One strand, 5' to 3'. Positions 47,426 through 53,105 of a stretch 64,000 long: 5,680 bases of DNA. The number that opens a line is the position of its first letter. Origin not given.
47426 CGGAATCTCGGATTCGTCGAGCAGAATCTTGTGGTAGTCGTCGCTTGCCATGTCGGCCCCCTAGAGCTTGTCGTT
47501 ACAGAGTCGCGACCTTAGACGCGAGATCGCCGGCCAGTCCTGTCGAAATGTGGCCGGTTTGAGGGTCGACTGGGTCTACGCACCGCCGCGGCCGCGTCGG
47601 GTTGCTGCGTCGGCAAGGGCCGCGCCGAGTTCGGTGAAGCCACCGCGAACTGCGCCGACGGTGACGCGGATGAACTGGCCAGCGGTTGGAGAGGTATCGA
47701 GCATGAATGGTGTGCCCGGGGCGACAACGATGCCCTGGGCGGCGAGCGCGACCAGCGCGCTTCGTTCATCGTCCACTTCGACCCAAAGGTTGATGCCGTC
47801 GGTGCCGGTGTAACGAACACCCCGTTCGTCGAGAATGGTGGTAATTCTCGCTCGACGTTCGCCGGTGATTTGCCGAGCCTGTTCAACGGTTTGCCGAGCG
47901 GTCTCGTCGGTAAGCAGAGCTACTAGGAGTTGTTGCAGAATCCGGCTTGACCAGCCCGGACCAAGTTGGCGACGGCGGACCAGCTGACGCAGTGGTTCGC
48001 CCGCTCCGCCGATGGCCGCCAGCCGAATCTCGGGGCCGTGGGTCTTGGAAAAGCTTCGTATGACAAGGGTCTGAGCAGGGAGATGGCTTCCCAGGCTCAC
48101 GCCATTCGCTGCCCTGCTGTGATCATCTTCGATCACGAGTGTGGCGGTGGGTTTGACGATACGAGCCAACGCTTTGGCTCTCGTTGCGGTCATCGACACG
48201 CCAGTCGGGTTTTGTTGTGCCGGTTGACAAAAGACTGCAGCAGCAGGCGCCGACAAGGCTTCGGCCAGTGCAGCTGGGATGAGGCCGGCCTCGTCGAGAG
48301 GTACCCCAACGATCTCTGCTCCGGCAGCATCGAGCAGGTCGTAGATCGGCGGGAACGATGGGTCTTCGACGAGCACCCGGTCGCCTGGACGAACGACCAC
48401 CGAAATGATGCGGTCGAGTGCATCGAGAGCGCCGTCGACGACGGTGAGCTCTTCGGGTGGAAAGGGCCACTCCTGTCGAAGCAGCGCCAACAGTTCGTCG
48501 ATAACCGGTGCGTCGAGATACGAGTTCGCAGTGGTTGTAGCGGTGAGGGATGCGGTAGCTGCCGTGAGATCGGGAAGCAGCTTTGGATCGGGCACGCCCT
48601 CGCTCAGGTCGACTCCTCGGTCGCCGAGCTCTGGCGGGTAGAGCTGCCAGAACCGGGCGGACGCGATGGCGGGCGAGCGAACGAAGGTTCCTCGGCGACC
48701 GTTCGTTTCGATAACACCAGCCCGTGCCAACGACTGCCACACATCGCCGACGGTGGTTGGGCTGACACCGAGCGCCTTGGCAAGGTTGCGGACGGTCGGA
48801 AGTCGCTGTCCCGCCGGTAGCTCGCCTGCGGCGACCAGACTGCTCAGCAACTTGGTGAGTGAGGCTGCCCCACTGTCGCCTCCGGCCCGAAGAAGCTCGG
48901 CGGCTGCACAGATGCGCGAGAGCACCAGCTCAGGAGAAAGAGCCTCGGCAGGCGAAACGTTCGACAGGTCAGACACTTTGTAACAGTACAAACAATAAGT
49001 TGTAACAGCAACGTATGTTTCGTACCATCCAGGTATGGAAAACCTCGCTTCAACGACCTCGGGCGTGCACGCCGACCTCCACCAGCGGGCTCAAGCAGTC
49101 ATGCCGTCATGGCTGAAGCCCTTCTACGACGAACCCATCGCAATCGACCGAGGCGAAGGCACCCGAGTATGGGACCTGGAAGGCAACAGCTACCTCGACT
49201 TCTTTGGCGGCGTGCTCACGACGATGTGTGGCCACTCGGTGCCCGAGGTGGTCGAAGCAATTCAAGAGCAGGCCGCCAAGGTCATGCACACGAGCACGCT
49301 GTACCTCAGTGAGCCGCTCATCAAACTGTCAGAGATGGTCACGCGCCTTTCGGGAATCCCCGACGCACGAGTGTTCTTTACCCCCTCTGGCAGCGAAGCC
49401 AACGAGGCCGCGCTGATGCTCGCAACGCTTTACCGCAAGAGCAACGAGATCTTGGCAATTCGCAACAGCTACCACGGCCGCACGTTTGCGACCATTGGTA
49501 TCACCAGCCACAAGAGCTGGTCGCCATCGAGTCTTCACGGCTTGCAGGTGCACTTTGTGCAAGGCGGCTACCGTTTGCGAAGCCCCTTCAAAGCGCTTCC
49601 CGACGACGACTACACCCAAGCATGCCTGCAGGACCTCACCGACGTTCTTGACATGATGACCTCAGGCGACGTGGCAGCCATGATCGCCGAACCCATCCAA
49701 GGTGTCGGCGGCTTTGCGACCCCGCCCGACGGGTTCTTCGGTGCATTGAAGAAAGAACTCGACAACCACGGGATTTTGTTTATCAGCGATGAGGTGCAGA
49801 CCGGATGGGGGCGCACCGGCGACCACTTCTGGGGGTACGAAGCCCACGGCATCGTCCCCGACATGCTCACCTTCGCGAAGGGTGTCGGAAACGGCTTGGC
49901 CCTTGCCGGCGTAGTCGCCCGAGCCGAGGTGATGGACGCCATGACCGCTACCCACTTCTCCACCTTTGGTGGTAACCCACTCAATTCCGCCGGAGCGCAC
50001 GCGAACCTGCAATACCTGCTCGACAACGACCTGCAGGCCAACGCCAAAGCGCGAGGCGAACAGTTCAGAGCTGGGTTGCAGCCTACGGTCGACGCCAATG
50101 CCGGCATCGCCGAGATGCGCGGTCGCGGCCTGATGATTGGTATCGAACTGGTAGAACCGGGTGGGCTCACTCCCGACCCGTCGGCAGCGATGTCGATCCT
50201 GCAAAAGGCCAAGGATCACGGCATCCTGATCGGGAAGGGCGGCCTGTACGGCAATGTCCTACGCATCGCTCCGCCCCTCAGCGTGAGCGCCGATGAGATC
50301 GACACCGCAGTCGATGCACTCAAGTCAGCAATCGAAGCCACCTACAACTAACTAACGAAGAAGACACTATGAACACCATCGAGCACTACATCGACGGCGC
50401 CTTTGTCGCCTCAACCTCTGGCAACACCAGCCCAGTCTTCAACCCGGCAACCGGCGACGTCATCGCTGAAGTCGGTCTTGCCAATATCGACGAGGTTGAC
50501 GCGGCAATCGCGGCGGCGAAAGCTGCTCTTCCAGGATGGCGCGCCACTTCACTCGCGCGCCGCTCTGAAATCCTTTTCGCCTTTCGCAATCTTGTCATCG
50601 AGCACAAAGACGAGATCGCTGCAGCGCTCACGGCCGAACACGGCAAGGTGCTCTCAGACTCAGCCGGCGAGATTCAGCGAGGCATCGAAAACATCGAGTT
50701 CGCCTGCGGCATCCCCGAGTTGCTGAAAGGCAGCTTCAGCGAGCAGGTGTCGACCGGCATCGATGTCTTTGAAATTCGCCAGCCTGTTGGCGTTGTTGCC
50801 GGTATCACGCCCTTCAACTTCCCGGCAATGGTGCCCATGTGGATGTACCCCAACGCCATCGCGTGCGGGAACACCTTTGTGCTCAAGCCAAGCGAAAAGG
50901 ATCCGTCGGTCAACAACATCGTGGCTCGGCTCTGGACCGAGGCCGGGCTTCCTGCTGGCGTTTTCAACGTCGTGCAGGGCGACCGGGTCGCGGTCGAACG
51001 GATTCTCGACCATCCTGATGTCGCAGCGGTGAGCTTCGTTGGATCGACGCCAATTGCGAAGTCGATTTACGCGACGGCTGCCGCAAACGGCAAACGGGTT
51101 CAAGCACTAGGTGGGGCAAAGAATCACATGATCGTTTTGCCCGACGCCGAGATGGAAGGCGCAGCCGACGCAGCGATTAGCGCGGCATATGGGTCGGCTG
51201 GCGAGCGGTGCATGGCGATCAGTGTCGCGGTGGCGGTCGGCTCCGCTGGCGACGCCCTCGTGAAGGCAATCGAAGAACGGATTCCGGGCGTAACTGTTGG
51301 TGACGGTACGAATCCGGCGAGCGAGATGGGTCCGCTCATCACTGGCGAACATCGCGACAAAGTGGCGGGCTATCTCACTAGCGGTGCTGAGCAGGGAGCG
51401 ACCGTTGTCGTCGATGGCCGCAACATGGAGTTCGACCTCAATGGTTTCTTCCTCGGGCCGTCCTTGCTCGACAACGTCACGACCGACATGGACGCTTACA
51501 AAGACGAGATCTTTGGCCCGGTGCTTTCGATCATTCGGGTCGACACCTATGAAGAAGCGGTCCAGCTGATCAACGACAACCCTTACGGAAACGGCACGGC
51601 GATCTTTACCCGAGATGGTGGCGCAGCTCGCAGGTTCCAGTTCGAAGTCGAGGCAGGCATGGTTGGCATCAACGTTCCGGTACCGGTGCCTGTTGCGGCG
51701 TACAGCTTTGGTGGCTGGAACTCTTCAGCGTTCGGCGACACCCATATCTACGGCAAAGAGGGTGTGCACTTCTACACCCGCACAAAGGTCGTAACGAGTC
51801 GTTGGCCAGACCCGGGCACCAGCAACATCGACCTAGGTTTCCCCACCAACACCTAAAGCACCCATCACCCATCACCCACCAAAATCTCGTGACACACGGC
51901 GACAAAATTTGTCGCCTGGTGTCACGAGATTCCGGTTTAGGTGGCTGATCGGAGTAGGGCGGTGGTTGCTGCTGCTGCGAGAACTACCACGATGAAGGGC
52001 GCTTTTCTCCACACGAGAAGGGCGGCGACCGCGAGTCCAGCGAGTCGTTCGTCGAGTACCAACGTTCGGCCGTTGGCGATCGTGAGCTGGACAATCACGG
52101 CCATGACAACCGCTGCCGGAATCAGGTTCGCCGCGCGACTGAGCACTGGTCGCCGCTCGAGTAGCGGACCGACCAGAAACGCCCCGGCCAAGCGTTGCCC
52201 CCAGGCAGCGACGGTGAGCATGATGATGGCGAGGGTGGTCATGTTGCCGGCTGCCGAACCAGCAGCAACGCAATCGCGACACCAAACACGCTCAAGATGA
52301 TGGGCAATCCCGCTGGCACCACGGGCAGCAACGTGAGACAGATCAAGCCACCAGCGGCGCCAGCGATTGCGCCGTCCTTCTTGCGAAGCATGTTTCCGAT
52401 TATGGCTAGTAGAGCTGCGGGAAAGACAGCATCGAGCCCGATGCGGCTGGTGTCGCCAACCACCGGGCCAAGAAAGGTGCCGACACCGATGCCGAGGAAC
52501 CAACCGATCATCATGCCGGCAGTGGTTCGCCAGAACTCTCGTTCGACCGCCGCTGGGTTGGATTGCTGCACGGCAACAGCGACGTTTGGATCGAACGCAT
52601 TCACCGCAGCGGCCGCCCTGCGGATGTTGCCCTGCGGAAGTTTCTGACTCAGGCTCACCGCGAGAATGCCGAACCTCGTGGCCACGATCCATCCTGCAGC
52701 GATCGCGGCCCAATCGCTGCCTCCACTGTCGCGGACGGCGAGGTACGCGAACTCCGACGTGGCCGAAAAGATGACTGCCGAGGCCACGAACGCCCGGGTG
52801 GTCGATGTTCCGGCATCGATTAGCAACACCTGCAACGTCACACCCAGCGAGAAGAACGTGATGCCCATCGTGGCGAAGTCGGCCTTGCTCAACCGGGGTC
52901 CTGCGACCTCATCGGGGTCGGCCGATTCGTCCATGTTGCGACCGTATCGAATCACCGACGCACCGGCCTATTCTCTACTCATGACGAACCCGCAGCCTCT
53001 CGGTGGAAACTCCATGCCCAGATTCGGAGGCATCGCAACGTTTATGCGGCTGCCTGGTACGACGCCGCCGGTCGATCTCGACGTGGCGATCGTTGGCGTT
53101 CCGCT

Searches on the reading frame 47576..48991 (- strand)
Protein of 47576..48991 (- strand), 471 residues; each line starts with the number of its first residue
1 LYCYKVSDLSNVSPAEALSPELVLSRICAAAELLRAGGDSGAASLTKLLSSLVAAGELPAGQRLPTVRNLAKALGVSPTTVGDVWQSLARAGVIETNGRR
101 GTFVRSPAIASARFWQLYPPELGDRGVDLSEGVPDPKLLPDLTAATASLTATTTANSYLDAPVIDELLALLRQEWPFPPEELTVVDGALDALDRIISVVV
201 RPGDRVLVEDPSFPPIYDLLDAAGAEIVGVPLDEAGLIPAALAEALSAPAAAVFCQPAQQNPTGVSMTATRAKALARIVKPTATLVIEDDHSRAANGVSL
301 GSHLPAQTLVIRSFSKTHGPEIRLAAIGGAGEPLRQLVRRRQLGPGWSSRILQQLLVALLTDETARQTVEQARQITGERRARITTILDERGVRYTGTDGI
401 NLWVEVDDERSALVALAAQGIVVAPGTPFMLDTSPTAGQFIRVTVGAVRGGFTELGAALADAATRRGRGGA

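Call 62: search_protein_families(library=pfam, proteins=[window:47576-48991:-], max_evalue=0.00001)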
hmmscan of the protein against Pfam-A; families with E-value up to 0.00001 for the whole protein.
window:47576-48991:- (471 aa): 2 families
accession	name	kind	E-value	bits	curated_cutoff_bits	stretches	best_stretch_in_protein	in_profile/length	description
PF00155.27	Aminotran_1_2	-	4.2e-28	99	19.7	1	127-447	4-347/361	Aminotransferase class I and II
PF00392.27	GntR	-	1.2e-13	50.9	27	1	47-104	7-64/64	Bacterial regulatory proteins, gntR family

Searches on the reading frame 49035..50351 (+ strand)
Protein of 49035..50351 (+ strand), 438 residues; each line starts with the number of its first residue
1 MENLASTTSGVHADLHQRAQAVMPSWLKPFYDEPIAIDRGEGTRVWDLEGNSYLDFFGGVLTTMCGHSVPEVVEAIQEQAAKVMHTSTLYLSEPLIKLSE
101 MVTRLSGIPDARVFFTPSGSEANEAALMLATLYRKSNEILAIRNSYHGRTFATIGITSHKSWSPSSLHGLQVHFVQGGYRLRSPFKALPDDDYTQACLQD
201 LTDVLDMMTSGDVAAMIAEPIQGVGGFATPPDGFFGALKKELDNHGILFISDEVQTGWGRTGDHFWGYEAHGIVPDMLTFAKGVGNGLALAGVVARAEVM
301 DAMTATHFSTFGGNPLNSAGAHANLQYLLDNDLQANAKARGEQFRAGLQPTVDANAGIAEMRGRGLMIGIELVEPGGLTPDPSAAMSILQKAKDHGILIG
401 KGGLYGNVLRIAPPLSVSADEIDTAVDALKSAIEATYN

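Call 62: search_protein_families(library=pfam, proteins=[window:49035-50351:+], max_evalue=0.00001)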
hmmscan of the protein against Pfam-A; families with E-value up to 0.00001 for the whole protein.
window:49035-50351:+ (438 aa): 1 family
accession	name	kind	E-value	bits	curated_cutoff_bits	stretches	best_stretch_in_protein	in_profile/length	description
PF00202.27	Aminotran_3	-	8.3e-99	331.4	30.5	1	34-433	10-403/403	Aminotransferase class-III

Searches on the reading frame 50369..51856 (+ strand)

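Call 62: search_protein_families(library=pfam, proteins=[window:50369-51856:+], max_evalue=0.00001)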
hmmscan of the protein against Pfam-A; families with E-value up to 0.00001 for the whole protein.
window:50369-51856:+ (495 aa): 1 family
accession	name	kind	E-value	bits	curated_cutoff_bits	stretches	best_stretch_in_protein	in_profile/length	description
PF00171.27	Aldedh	-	5.7e-143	477.2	23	1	12-475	1-461/461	Aldehyde dehydrogenase family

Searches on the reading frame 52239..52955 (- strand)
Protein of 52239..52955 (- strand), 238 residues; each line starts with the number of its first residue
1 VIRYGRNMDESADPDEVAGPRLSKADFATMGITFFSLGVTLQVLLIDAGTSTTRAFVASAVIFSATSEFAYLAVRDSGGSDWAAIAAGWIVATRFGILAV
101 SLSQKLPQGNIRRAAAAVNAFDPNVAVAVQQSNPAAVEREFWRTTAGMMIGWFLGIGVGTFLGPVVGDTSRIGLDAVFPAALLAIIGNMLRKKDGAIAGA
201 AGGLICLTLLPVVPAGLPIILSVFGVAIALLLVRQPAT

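Call 62: search_protein_families(library=pfam, proteins=[window:52239-52955:-], max_evalue=0.00001)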
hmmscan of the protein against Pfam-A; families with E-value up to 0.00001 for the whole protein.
window:52239-52955:- (238 aa): 1 family
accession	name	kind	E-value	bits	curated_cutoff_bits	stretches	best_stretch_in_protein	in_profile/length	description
PF03591.19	AzlC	-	8.7e-14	52.6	32.1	1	31-165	3-136/137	AzlC protein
